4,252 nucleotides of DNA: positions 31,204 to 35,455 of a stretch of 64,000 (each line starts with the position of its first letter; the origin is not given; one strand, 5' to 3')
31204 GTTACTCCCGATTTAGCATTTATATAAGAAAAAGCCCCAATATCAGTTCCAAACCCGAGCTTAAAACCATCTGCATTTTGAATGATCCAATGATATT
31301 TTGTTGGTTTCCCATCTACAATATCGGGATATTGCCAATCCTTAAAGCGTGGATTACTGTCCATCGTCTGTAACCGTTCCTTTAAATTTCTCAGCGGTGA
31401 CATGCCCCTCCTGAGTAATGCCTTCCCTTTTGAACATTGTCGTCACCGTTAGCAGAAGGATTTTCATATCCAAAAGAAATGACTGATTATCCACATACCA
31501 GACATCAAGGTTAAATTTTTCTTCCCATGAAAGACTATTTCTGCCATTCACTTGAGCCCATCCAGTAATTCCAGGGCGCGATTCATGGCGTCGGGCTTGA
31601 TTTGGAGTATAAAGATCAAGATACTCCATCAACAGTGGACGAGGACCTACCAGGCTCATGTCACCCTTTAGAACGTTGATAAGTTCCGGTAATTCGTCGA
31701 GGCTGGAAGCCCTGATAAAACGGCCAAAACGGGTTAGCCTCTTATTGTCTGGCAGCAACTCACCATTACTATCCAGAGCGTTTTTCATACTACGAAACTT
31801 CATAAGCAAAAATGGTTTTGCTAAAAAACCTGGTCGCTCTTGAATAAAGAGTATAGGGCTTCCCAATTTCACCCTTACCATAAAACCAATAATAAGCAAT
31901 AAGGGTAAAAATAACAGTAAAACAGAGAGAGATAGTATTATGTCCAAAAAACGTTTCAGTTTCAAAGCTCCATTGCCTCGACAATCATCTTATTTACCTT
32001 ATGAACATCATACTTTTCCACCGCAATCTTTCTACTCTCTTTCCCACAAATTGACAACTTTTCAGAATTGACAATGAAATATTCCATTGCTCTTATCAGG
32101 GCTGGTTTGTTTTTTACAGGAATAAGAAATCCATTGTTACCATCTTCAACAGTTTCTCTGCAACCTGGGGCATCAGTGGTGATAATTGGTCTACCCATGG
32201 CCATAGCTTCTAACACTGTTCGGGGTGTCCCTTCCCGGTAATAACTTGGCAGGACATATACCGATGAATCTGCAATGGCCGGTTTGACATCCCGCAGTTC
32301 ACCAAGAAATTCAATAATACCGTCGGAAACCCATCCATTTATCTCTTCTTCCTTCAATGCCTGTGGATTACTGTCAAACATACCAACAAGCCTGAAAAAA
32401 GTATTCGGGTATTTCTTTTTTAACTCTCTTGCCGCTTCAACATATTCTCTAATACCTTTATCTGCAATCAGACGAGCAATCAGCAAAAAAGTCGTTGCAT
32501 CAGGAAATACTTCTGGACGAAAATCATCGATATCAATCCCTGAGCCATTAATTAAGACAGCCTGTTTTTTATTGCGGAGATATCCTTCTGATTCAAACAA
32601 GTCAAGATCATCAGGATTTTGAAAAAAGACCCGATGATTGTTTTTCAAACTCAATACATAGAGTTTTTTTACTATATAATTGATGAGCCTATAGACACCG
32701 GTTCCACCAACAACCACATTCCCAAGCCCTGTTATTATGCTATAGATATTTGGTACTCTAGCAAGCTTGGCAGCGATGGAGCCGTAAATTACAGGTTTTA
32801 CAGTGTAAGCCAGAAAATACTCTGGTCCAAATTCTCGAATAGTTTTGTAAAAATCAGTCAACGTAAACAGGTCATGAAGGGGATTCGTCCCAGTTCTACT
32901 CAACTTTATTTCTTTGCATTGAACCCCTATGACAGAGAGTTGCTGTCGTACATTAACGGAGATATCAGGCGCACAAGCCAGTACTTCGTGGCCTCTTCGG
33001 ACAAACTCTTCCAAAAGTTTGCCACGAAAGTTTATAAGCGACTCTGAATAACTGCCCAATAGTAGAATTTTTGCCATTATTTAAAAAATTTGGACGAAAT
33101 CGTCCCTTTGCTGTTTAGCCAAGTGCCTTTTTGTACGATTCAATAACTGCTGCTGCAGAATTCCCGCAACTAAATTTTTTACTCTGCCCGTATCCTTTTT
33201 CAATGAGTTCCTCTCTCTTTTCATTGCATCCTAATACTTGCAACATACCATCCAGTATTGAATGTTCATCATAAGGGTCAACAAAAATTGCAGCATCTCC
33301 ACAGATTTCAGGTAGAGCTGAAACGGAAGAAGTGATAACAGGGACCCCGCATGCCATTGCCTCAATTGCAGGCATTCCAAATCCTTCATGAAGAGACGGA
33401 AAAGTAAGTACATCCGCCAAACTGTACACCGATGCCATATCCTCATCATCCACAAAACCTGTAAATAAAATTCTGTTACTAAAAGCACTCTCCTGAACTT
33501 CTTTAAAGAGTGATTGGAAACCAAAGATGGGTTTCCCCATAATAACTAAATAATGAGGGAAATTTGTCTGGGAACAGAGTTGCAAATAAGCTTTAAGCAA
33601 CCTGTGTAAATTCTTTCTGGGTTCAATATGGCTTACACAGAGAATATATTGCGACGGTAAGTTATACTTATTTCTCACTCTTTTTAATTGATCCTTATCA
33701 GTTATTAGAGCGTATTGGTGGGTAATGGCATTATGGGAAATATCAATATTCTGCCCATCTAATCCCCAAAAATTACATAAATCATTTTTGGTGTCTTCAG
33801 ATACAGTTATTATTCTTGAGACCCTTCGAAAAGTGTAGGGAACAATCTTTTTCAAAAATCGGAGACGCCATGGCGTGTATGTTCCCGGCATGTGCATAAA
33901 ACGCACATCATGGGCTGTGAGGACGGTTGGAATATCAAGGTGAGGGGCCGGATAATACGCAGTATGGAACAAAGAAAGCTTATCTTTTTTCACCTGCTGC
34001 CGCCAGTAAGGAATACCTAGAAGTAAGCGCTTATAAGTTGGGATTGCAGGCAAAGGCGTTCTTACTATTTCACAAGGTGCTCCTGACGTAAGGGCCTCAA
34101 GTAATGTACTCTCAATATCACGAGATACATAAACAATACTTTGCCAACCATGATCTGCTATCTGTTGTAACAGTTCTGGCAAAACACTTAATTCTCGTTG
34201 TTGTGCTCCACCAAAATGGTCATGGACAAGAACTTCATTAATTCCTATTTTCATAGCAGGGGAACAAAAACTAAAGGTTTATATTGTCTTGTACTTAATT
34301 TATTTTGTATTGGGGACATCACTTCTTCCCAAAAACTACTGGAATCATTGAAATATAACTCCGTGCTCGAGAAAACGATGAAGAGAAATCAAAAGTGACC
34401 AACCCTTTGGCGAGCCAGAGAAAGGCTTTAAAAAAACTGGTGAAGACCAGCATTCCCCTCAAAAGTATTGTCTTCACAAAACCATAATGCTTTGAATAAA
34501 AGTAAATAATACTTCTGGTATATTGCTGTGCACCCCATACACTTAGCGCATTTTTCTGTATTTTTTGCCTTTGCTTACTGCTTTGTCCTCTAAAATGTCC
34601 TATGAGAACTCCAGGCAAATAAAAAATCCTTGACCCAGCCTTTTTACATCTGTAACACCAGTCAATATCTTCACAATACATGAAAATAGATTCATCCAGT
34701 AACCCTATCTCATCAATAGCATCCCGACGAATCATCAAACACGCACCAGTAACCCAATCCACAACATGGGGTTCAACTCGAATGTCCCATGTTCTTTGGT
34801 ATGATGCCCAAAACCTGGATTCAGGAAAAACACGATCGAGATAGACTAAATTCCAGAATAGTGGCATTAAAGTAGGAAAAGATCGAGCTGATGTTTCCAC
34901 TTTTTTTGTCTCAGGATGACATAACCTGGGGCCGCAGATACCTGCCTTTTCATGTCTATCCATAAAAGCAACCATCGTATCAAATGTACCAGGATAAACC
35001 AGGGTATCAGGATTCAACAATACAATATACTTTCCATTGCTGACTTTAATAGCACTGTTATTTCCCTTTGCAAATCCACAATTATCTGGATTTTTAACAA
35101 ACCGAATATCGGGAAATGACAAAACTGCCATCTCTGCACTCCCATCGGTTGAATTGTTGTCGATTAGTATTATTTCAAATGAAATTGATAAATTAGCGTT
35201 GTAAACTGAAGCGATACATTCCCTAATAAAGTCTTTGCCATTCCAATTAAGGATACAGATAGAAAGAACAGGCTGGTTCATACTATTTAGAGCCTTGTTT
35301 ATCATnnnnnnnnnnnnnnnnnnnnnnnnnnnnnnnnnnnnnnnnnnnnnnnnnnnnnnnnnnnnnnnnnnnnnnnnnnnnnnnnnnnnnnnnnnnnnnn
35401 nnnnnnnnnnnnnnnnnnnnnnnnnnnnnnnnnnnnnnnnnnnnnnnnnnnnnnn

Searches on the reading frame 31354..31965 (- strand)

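Call 26: search_protein_families(library=pfam, proteins=[window:31354-31965:-], max_evalue=0.00001)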
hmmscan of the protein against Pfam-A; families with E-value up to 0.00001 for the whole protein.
window:31354-31965:- (203 aa): 1 family
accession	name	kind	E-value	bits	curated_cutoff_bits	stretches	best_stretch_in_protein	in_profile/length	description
PF02397.22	Bac_transf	-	2.7e-62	209.9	27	1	4-179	1-179/179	Bacterial sugar transferase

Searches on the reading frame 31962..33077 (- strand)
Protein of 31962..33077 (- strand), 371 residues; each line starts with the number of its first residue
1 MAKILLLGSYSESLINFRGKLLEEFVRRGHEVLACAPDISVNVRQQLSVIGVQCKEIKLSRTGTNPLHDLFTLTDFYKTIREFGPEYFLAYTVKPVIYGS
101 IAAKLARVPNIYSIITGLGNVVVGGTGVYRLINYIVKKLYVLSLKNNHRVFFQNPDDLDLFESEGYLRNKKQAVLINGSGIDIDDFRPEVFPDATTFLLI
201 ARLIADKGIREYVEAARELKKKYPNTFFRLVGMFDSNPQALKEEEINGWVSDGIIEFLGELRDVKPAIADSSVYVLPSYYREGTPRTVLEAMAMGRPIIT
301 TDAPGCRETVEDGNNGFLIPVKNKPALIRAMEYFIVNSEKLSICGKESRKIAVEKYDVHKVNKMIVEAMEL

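Call 26: search_protein_families(library=pfam, proteins=[window:31962-33077:-], max_evalue=0.00001)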
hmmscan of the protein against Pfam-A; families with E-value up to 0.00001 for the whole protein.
window:31962-33077:- (371 aa): 3 families
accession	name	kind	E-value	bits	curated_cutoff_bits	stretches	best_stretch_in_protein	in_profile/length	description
PF13692.12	Glyco_trans_1_4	-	1.4e-29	103.6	27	1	196-334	3-139/142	Glycosyl transferases group 1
PF00534.26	Glycos_transf_1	-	5.1e-29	101.4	26.4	1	189-350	10-171/172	Glycosyl transferases group 1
PF13477.12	Glyco_trans_4_2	-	3.8e-06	27.5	23.4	1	3-154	1-139/139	Glycosyl transferase 4-like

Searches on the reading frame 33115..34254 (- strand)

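Call 25: search_protein_families(library=pfam, proteins=[window:33115-34254:-], max_evalue=0.00001)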
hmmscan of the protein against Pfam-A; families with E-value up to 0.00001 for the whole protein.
window:33115-34254:- (379 aa): 6 families
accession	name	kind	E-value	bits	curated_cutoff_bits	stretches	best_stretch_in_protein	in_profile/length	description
PF00534.26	Glycos_transf_1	-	1.2e-34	119.8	26.4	1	195-355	9-170/172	Glycosyl transferases group 1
PF13692.12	Glyco_trans_1_4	-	1.1e-27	97.5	27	1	202-341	2-140/142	Glycosyl transferases group 1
PF13439.12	Glyco_transf_4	-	1.4e-17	64.7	28.5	1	27-178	10-167/170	Glycosyltransferase Family 4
PF20706.3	GT4-conflict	-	1.1e-10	41.6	26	1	211-316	209-318/385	Family 4 Glycosyltransferase in conflict systems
PF13579.12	Glyco_trans_4_4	-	6.5e-08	33.5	29.7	1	27-175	9-157/158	Glycosyl transferase 4-like domain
PF00982.27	Glyco_transf_20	-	2.1e-06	27.2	32.5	0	264-351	356-447/473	Glycosyltransferase family 20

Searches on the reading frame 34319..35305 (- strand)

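Call 25: search_protein_families(library=pfam, proteins=[window:34319-35305:-], max_evalue=0.00001)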
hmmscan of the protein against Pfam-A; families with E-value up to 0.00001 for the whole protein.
window:34319-35305:- (328 aa): 3 families
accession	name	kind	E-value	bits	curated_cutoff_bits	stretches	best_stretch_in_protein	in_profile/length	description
PF00535.33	Glycos_transf_2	-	3.4e-24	86.1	23.3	1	15-200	1-167/168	Glycosyl transferase family 2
PF13641.12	Glyco_tranf_2_3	-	3.9e-17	63.5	27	1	14-247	3-221/230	Glycosyltransferase like family 2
PF13632.12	Glyco_trans_2_3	-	2e-10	41.3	27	1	93-309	1-182/198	Glycosyl transferase family group 2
